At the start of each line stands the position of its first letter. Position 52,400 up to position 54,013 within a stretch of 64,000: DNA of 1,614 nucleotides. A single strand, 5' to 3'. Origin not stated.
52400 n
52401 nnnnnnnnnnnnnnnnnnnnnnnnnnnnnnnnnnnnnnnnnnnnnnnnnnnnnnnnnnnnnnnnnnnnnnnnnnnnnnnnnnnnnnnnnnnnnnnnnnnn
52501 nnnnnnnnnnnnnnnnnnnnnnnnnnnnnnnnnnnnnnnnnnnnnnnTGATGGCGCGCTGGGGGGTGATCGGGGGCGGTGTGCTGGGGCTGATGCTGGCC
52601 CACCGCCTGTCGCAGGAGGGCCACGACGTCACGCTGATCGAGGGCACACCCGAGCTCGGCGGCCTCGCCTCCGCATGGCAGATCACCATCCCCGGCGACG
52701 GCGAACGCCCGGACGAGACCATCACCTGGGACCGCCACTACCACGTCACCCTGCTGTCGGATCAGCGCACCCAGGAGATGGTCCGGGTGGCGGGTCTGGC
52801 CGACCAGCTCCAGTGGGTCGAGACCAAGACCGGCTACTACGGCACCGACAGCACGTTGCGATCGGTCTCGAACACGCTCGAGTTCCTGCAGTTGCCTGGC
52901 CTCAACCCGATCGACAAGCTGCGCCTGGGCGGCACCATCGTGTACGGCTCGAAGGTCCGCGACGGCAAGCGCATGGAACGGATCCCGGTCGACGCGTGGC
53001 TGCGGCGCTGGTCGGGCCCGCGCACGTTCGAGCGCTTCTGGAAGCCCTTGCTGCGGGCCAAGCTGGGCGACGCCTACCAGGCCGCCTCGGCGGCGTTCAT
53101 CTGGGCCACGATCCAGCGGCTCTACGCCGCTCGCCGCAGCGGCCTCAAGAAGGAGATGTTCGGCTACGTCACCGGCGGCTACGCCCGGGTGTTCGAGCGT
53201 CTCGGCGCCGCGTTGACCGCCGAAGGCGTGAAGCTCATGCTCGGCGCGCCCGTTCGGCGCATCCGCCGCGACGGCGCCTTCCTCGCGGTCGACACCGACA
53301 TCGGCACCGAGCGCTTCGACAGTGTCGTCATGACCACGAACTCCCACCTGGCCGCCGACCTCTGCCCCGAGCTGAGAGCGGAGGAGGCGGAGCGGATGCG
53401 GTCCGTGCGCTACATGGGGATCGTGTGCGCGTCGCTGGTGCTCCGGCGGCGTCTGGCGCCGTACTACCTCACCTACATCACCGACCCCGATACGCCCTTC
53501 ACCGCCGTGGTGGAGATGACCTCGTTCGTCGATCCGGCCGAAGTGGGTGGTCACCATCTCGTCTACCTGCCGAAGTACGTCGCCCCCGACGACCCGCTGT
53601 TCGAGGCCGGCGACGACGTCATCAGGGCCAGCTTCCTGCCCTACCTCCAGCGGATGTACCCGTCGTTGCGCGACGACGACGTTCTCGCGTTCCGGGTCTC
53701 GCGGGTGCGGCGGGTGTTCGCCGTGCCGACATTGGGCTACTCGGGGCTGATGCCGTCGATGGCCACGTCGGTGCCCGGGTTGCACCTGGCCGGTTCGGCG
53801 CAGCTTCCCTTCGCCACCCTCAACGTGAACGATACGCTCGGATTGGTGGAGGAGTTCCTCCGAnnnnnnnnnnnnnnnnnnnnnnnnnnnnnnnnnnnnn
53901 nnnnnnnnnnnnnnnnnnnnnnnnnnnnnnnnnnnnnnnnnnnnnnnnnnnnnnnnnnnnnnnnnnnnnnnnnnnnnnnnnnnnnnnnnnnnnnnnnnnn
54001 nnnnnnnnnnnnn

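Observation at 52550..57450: Arn/PpgS-like module: a deacetylase coupled to a polyprenyl-P-type GT2, small membrane protein and 4-epimerase, a candidate pathway for decorating the envelope with a free amino sugar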

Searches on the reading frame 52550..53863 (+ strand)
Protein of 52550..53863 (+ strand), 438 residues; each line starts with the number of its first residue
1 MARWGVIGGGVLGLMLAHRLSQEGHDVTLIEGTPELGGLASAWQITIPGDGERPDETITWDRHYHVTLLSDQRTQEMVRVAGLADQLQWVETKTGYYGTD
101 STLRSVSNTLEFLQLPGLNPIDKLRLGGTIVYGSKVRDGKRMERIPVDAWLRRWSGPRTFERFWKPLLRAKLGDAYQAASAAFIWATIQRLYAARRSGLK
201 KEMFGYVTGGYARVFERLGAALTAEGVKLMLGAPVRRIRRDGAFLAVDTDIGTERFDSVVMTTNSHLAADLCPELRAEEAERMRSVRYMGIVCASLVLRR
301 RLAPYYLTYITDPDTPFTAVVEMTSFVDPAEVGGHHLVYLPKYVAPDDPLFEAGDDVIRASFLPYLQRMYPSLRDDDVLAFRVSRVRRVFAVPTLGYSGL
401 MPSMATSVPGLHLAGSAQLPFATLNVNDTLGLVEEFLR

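Call 4: search_protein_families(library=pfam, proteins=[window:52550-53863:+], max_evalue=0.01)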
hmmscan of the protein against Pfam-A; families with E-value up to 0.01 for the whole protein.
window:52550-53863:+ (438 aa): 11 families
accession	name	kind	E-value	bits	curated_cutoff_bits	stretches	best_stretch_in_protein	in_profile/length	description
PF01593.30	Amino_oxidase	-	2.6e-27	96.6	19.8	1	13-417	3-419/443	Flavin containing amine oxidoreductase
PF01266.30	DAO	-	3.9e-14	53.4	27.9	1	6-382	4-307/353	FAD dependent oxidoreductase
PF13450.12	NAD_binding_8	-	2.4e-09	37.8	21.9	1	6-50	1-41/68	NAD(P)-binding Rossmann-like domain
PF00070.33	Pyr_redox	-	3.5e-06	27.9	22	1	3-36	1-34/82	Pyridine nucleotide-disulphide oxidoreductase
PF07992.20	Pyr_redox_2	-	8.3e-06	25.9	26.1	1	5-36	146-177/291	Pyridine nucleotide-disulphide oxidoreductase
PF00890.30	FAD_binding_2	-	9.3e-06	25.5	20.4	1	6-93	4-97/414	FAD binding domain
PF03486.20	HI0933_like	-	0.00017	21.6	50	1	6-37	5-36/244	HI0933-like protein Rossmann domain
PF02558.23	ApbA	-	0.0004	20.5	22.2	1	5-34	2-31/150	Ketopantoate reductase PanE/ApbA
PF12831.13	FAD_oxidored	-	0.00077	19.3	27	1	6-42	4-40/416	FAD dependent oxidoreductase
PF05834.18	Lycopene_cycl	-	0.0061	16.1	23.4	1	6-37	4-39/380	Lycopene cyclase protein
PF01494.25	FAD_binding_3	-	0.0082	15.8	22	0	6-31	6-31/349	FAD binding domain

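Call 5: search_protein_families(library=ncbifam, proteins=[window:52550-53863:+], max_evalue=0.01)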
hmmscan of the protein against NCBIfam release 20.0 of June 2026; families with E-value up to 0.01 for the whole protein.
window:52550-53863:+ (438 aa): 30 families (the best 25 are shown)
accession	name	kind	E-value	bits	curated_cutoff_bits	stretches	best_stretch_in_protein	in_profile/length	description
NF005560.0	PRK07233.1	equivalog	2e-126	422.4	252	1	3-436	2-424/435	hypothetical protein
TIGR03467.1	HpnE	equivalog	1.4e-29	103.7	283.05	1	6-416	3-404/430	hydroxysqualene dehydroxylase HpnE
NF005547.0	PRK07208.1-3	equivalog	4.8e-15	55.2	380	2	193-361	188-361/465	hypothetical protein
TIGR00562.1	proto_IX_ox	equivalog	6.5e-11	41.5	97.85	2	5-192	6-182/470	protoporphyrinogen oxidase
NF008841.0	PRK11883.1-1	equivalog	2.3e-09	36.7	517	1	185-290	199-298/453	protoporphyrinogen oxidase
TIGR02734.1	crtI_fam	subfamily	3.5e-08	32.6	238.1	1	6-45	3-42/504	phytoene desaturase family protein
TIGR02352.1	thiamin_ThiO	equivalog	6.6e-07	28.7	250.8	1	6-41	3-37/351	glycine oxidase ThiO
NF005548.0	PRK07208.1-4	equivalog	1.8e-06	26.8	389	0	202-397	202-404/488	hypothetical protein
NF001933.0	PRK00711.1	subfamily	2.1e-06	27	383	1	6-35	5-34/429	D-amino acid dehydrogenase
NF058655.1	CrtID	equivalog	2.2e-06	26.8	640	1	6-44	3-41/478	bifunctional phytoene desaturase/3,4-desaturase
TIGR02732.1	zeta_caro_desat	equivalog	3.4e-06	26.2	622.15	0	307-416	342-449/474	9,9'-di-cis-zeta-carotene desaturase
NF045637.1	carotdesatCrtDProt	equivalog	4.8e-06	25.4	580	0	6-39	3-36/485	1-hydroxycarotenoid 3,4-desaturase CrtD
NF008726.1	PRK11728.1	equivalog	6.5e-06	25.2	299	0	211-328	146-259/389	L-2-hydroxyglutarate oxidase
TIGR00275.1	TIGR00275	subfamily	2.5e-05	23.3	183.8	0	6-37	3-34/401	aminoacetone oxidase family FAD-binding enzyme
NF009410.0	PRK12771.1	subfamily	2.8e-05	22.9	516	1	6-39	143-176/566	NAD(P)-binding protein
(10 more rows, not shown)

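Call 10: search_solved_structures(query=window:52550-53863:+, max_evalue=0.001)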
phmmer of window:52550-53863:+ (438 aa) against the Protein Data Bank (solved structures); distinct sequences matched with E-value up to 0.001: 1.
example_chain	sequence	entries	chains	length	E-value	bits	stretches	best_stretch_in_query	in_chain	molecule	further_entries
3ka7_A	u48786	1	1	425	2.9e-05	26.5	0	205-374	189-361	Oxidoreductase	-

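Call 17: find_homologous_proteins(query=window:52550-53863:+, max_evalue=1e-10)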
Query window:52550-53863:+ (438 aa): 7591 proteins with E <= 1e-10 among 8000 candidates; the best 120 are listed.
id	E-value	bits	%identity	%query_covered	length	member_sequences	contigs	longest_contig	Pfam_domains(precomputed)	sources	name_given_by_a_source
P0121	5.6e-294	993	100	100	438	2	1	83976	PF01266.31,PF01593.31,PF13450.13,PF00890.31,PF07992.21,PF00070.34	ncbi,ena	-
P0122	9.8e-256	867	86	100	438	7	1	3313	PF01266.31,PF01593.31,PF13450.13,PF07992.21,PF00070.34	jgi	-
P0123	1.9e-253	859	85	100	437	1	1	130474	PF01266.31,PF01593.31,PF13450.13,PF07992.21,PF00070.34,PF03486.21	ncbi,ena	-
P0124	3.7e-253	858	85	100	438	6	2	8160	PF01266.31,PF01593.31,PF13450.13,PF00890.31,PF07992.21,PF00070.34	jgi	jgi:protoporphyrinogen oxidase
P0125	2.7e-247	839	84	100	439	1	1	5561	PF01266.31,PF01593.31,PF13450.13,PF07992.21,PF00070.34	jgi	jgi:protoporphyrinogen oxidase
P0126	1.2e-243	827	82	100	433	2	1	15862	PF01266.31,PF01593.31,PF13450.13,PF07992.21,PF00070.34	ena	-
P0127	5.0e-240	815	81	100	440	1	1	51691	PF01266.31,PF01593.31,PF13450.13,PF00890.31,PF07992.21,PF00070.34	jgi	jgi:protoporphyrinogen oxidase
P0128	6.7e-233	791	79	100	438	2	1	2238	PF01266.31,PF01593.31,PF13450.13,PF07992.21,PF00070.34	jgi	jgi:protoporphyrinogen oxidase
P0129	1.1e-228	778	80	96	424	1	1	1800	PF01266.31,PF01593.31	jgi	jgi:protoporphyrinogen oxidase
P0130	1.4e-228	777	79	100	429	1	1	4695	PF01266.31,PF01593.31,PF13450.13,PF07992.21,PF00070.34,PF03486.21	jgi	jgi:protoporphyrinogen oxidase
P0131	5.4e-228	775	78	100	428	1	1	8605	PF01266.31,PF01593.31,PF13450.13,PF07992.21,PF00070.34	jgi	-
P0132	3.7e-227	773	78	100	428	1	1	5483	PF01266.31,PF01593.31,PF13450.13,PF07992.21,PF00070.34,PF03486.21,PF12831.14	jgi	jgi:protoporphyrinogen oxidase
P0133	3.9e-227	772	78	100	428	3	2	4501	PF01266.31,PF01593.31,PF13450.13,PF07992.21,PF00070.34,PF12831.14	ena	-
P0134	9.2e-227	771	78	100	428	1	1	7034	PF01266.31,PF01593.31,PF13450.13,PF07992.21,PF00070.34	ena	-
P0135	3.0e-226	770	79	100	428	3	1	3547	PF01266.31,PF01593.31,PF13450.13,PF07992.21,PF00070.34,PF03486.21,PF12831.14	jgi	jgi:protoporphyrinogen oxidase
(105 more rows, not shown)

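Call 19: find_encoding_contigs(protein=P0121, flank=10000, max_places=2)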
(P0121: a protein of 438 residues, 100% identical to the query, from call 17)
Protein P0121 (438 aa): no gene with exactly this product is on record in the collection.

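Call 21: find_related_loci(query=A1, collection=genome_contigs, flank=10000)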
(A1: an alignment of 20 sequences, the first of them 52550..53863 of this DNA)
Query A1 (438 aa) in genome_contigs; peptide patterns used: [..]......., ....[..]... (x = any residue, [..] = any of these).
600 stretches matched a pattern (row limit reached: there are more); 572 encode a relative of the query (tblastn E <= 1e-3); the best 80 are kept; 80 distinct loci.
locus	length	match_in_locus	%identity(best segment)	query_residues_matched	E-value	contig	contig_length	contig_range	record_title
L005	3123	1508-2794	72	1-437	0e+0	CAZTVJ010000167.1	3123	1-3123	MAG TPA_asm: uncultured Acidimicrobiales bacterium isolate binchicken_co165_421 genome assembly, contig: k141_1146969, w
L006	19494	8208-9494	70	1-437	0e+0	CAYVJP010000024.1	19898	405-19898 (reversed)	MAG TPA_asm: uncultured Anaerolineaceae bacterium isolate SRP237561_co1_263 genome assembly, contig: NODE_4465_length_19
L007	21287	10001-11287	69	1-437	0e+0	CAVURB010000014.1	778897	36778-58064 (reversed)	MAG: uncultured Chloroflexia bacterium isolate MFD09730.bin.2.23 genome assembly, contig: contig_6450, whole genome shot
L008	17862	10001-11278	64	3-437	9e-175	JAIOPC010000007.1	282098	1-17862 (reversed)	MAG: Actinomycetes bacterium isolate LakeFargette_0920_ALND_MAG_63_63 LacPavin_0920_ALND_scaffold_196510, whole genome s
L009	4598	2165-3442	63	3-435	1e-179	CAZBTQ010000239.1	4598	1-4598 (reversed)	MAG TPA_asm: uncultured Iamiaceae bacterium isolate SRP344714_co2_245 genome assembly, contig: NODE_48554_length_4598_co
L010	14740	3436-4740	66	3-437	0e+0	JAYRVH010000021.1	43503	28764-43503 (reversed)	MAG: Acidimicrobiales bacterium isolate NJ_NJASGE3bin.16 k141_327254, whole genome shotgun sequence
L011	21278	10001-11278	63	4-437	1e-167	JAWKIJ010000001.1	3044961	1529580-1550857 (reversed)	MAG: Microthrixaceae bacterium isolate BC1.12 BC1.12.fa-1, whole genome shotgun sequence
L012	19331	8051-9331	65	3-435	4e-167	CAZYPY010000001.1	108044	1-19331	MAG TPA_asm: uncultured Microthrixaceae bacterium isolate binchicken_co27_450 genome assembly, contig: NODE_261_length_1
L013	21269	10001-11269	63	3-434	1e-163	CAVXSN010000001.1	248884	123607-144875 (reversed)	MAG: Ilumatobacteraceae bacterium isolate MFD04850.bin.2.162 genome assembly, contig: contig_108223, whole genome shotgu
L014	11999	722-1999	59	3-437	5e-160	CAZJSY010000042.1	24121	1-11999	MAG TPA_asm: uncultured Burkholderiales bacterium isolate SRP272529_co1_36 genome assembly, contig: NODE_3343_length_241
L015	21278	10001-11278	57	2-438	2e-155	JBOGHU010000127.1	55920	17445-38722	MAG: Acidimicrobiales bacterium isolate M3-S_metawrap_bin.64 k127_3654597, whole genome shotgun sequence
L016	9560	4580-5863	60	5-438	4e-155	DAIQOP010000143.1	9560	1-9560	MAG TPA_asm: Actinomycetota bacterium isolate CTOTU10851 NODE_2031_length_9560_cov_5.075960, whole genome shotgun sequen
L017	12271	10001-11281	53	3-438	1e-154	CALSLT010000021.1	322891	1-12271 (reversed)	MAG: uncultured Planctomycetaceae bacterium isolate A_MB81_1 genome assembly, contig: contig_15688_A_MB81, whole genome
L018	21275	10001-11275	54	3-437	6e-154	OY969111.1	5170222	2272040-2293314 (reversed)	MAG: uncultured Acidobacteriota bacterium isolate MFD01916.bin.c.3 genome assembly, chromosome: 1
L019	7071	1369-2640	56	3-435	9e-154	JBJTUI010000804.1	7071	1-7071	MAG: Elainella sp. isolate samp_4445_semibin_379 samp_4445_1613528, whole genome shotgun sequence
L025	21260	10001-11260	54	3-434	2e-152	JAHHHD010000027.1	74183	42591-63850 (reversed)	MAG: Drouetiella hepatica Uher 2000/2452 scaffold_107_c1, whole genome shotgun sequence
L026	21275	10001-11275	58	3-434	9e-152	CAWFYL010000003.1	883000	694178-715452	MAG: uncultured Acidimicrobiia bacterium isolate MFD05442.bin.1.317 genome assembly, contig: contig_14251, whole genome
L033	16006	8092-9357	53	5-438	1e-150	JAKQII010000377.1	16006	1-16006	MAG: Acidobacteriota bacterium isolate USDE_metabat.86_sub k141_493340, whole genome shotgun sequence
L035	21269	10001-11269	54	3-434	1e-150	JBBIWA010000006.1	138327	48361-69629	MAG: Acidobacteriota bacterium isolate ETS170220_bin_9 NODE_49_length_138327_cov_5.12601, whole genome shotgun sequence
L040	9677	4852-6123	54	1-438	5e-150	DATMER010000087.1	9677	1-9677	MAG TPA_asm: Thermoanaerobaculia bacterium isolate SMAG_U13441 k141_3617272, whole genome shotgun sequence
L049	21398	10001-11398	49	3-437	3e-149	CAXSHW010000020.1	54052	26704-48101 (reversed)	MAG: uncultured Pyrinomonadaceae bacterium isolate private_X4_metawrap_bin.3 genome assembly, contig: private_X4_metawra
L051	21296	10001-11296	50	3-438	1e-148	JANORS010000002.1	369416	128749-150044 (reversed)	MAG: Acidobacteriota bacterium isolate VAR_4_metabat_151 VAR_4_k141_160284, whole genome shotgun sequence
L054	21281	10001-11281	53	3-438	1e-148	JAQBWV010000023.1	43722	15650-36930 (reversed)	MAG: Planctomycetota bacterium isolate casp150-mb.251 NODE_2253_length_43722_cov_0.088119, whole genome shotgun sequence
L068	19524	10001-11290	51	1-435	1e-147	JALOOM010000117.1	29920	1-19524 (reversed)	MAG: Elainella sp. Prado103 scaffold_9181, whole genome shotgun sequence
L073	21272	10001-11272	55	3-435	3e-147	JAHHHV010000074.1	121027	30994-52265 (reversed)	MAG: Pegethrix bostrychoides GSE-TBD4-15B scaffold_71_c1, whole genome shotgun sequence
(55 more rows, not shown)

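Call 26: search_protein_families(library=pfam, proteins=[L035:5122-7044:+, L035:12569-13528:+, L035:13485-15311:+, L035:15344-16912:+, L073:5510-6790:+, L073:11361-12269:+, L073:13271-14287:+, L073:14472-16091:+, L073:3800-4717:+, L073:1123-2742:+], max_evalue=0.001)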
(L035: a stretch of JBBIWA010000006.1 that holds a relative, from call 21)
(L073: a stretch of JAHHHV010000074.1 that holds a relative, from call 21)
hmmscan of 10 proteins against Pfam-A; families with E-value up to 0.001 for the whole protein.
L035:5122-7044:+ (641 aa): 6 families
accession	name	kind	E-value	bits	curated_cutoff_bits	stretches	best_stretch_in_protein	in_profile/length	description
PF00535.33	Glycos_transf_2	-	6.3e-32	111.3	23.3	1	373-539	1-164/168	Glycosyl transferase family 2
PF11959.13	DUF3473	-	1.4e-30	106.4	29.6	1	203-318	14-128/130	Domain of unknown function (DUF3473)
PF01522.26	Polysacc_deac_1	-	1.8e-18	67.1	23.1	1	81-173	18-110/124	Polysaccharide deacetylase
PF13641.12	Glyco_tranf_2_3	-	3.8e-09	37.3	27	1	371-506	2-132/230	Glycosyltransferase like family 2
PF10111.15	Glyco_tranf_2_2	-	4.8e-07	30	27.3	1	375-479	2-105/276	Glycosyltransferase like family 2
PF13506.12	Glyco_transf_21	-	0.00012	22.1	21.7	1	446-497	21-73/174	Glycosyl transferase family 21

L035:12569-13528:+ (320 aa): 1 family
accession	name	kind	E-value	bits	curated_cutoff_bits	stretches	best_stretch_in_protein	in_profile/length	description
PF01040.23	UbiA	-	9.4e-21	74.7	34.2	1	60-291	18-246/250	UbiA prenyltransferase family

L035:13485-15311:+ (609 aa): 2 families
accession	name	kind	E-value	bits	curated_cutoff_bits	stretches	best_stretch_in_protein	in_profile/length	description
PF13231.12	PMT_2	-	4.9e-15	56.5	26.1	1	102-250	4-152/160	Dolichyl-phosphate-mannose-protein mannosyltransferase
PF09913.15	DUF2142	-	0.00048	19.5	30.1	1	128-261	129-261/395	Predicted membrane protein (DUF2142)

L035:15344-16912:+ (523 aa): 0 families

L073:5510-6790:+ (427 aa): 3 families
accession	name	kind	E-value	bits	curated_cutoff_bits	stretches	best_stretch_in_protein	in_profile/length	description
PF00535.33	Glycos_transf_2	-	1.8e-33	116.3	23.3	1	60-222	1-159/168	Glycosyl transferase family 2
PF13641.12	Glyco_tranf_2_3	-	1e-07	32.6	27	1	59-231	3-175/230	Glycosyltransferase like family 2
PF10111.15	Glyco_tranf_2_2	-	5.9e-06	26.4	27.3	1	61-170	2-114/276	Glycosyltransferase like family 2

L073:11361-12269:+ (303 aa): 3 families
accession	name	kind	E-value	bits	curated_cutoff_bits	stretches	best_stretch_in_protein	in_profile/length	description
PF13489.12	Methyltransf_23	-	1.9e-17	63.9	27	1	90-243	5-163/164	Methyltransferase domain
PF08242.18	Methyltransf_12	-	1.7e-05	25.9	30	1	108-193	1-97/98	Methyltransferase domain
PF08241.18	Methyltransf_11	-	1.7e-05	25.8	21.2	1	108-195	1-94/95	Methyltransferase domain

L073:13271-14287:+ (339 aa): 1 family
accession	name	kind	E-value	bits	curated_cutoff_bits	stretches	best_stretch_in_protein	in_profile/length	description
PF03706.18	LPG_synthase_TM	-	2.1e-39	136.2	33.4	1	14-317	2-302/302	Lysylphosphatidylglycerol synthase TM region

L073:14472-16091:+ (540 aa): 0 families

L073:3800-4717:+ (306 aa): 1 family
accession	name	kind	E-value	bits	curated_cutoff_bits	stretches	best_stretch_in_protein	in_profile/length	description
PF01522.26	Polysacc_deac_1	-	3.5e-09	37.1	23.1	1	75-164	13-102/124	Polysaccharide deacetylase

L073:1123-2742:+ (540 aa): 1 family
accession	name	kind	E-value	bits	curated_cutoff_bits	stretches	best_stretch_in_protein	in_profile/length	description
PF01019.26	G_glu_transpept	-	1.8e-108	364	27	1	21-535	2-512/512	Gamma-glutamyltranspeptidase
